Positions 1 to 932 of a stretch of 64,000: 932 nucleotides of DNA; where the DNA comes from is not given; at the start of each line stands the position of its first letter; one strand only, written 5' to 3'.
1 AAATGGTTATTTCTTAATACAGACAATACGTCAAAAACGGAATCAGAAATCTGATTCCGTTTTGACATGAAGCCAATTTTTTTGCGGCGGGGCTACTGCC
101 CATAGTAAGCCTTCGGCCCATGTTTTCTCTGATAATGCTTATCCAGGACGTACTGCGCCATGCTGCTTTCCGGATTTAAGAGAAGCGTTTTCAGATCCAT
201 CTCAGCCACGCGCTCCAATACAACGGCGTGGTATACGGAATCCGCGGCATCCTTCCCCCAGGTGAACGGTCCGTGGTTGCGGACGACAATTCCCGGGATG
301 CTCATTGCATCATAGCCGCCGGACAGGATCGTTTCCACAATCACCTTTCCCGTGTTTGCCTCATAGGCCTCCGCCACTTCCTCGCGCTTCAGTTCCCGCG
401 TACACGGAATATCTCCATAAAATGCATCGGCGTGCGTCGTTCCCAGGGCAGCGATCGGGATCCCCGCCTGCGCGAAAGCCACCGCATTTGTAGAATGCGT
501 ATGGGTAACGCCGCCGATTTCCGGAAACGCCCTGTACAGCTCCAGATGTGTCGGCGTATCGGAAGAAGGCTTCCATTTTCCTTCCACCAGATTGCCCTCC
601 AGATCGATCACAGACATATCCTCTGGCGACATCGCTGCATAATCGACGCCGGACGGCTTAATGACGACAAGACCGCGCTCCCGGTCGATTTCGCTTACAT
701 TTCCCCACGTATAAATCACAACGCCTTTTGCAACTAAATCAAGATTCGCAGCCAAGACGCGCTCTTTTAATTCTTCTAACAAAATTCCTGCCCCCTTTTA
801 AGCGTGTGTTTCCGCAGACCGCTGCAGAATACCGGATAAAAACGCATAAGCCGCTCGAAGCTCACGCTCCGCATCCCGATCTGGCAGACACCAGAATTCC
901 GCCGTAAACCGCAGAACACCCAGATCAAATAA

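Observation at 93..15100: Non-canonical pentose catabolic module built around AraD, UlaE, an FGGY kinase and a PMI-like cupin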

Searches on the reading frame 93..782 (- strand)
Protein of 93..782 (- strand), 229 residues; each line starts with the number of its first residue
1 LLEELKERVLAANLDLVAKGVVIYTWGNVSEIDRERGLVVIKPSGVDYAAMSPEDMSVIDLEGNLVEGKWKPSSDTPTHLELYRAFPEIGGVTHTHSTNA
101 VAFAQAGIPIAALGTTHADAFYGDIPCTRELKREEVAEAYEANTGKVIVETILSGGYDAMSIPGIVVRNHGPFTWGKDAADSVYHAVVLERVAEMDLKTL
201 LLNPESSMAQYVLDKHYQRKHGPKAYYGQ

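Call 3: search_protein_families(library=pfam, proteins=[window:93-782:-])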
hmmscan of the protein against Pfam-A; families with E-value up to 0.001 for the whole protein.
window:93-782:- (229 aa): 1 family
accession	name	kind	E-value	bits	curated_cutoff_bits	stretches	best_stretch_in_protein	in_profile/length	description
PF00596.27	Aldolase_II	-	2.8e-49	167.9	22.2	1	8-196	2-182/183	Class II Aldolase and Adducin N-terminal domain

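Call 4: search_protein_families(library=ncbifam, proteins=[window:93-782:-])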
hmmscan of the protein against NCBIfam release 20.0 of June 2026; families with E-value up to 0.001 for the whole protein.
window:93-782:- (229 aa): 26 families (the best 25 are shown)
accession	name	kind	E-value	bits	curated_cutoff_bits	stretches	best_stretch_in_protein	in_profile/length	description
NF006047.0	PRK08193.1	subfamily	4e-108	360.3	257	1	1-229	1-230/231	L-ribulose-5-phosphate 4-epimerase AraD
NF009003.0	PRK12348.1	subfamily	2.1e-105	351.4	331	1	2-229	1-227/228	L-ribulose-5-phosphate 4-epimerase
TIGR00760.1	araD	equivalog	2.9e-102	340.7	389.1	1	1-229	1-228/228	L-ribulose-5-phosphate 4-epimerase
NF009625.0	PRK13145.1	equivalog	1e-101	339.3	369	1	2-229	5-233/235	L-ribulose-5-phosphate 4-epimerase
NF009002.0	PRK12347.1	subfamily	6.2e-95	316.8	386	1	1-229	1-231/231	L-ribulose-5-phosphate 4-epimerase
NF009691.0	PRK13213.1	equivalog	1.6e-86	289.5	489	1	1-229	1-231/231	L-ribulose-5-phosphate 4-epimerase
NF005123.0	PRK06557.1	subfamily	3e-55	187.3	251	1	1-221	8-217/223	L-ribulose-5-phosphate 4-epimerase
NF005302.0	PRK06833.1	equivalog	5.6e-22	78.3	264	1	2-113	3-114/214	L-fuculose-phosphate aldolase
NF053831.1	RU1PAldHalo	equivalog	7.9e-21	74.5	300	1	27-203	25-186/208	ribulose-1-phosphate aldolase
NF004527.0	PRK05874.1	equivalog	6.8e-20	71.5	308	1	4-151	6-148/218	L-fuculose-phosphate aldolase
TIGR03328.1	salvage_mtnB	equivalog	1.4e-19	70.3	137.05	1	15-102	7-94/194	methylthioribulose 1-phosphate dehydratase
NF006672.0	PRK09220.1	equivalog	1.9e-19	69.9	226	1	4-102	10-107/209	methylthioribulose 1-phosphate dehydratase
NF040649.1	FucA_Meth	equivalog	3.1e-15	56.6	250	1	20-197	17-174/179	L-fuculose phosphate aldolase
NF043034.1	OxoTetrPhDc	equivalog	1.2e-13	51.3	250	1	4-104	4-102/205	3-oxo-tetronate 4-phosphate decarboxylase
NF004855.0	PRK06208.1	subfamily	1.9e-13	50.3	255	1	41-197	80-225/274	class II aldolase/adducin family protein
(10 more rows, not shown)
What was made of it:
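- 93..782 (-): L-ribulose-5-P 4-epimerase (AraD/SgbE/UlaF type). NF006047 scores 360 against 257 (call 4).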

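Call 86: find_encoding_contigs(protein=window:93-782:-, flank=10000, max_places=1)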
Protein window:93-782:- (229 aa): 24 contigs read that carry it; 1 place shown.
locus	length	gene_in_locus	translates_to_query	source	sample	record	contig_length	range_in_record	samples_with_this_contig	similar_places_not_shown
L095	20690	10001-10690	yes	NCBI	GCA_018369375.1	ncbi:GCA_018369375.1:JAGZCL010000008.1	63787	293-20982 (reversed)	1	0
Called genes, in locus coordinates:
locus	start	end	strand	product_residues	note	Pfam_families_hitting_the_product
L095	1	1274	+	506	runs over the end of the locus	-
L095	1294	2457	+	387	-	-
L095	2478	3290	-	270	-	PF02311:AraC_binding, PF07883:Cupin_2 (weak), PF12833:HTH_18, PF00165:HTH_AraC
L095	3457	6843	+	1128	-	-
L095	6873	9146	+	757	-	-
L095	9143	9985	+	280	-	PF01261:AP_endonuc_2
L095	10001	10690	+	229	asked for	PF00596:Aldolase_II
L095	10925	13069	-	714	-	PF17132:Glyco_hydro_106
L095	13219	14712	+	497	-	-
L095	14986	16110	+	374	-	PF00149:Metallophos, PF12850:Metallophos_2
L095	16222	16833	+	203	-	PF00072:Response_reg, PF00486:Trans_reg_C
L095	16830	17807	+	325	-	PF02518:HATPase_c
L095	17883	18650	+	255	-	PF02463:SMC_N (faint), PF13555:AAA_29 (faint), PF00005:ABC_tran, PF13304:AAA_21 (faint)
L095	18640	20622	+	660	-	PF02687:FtsX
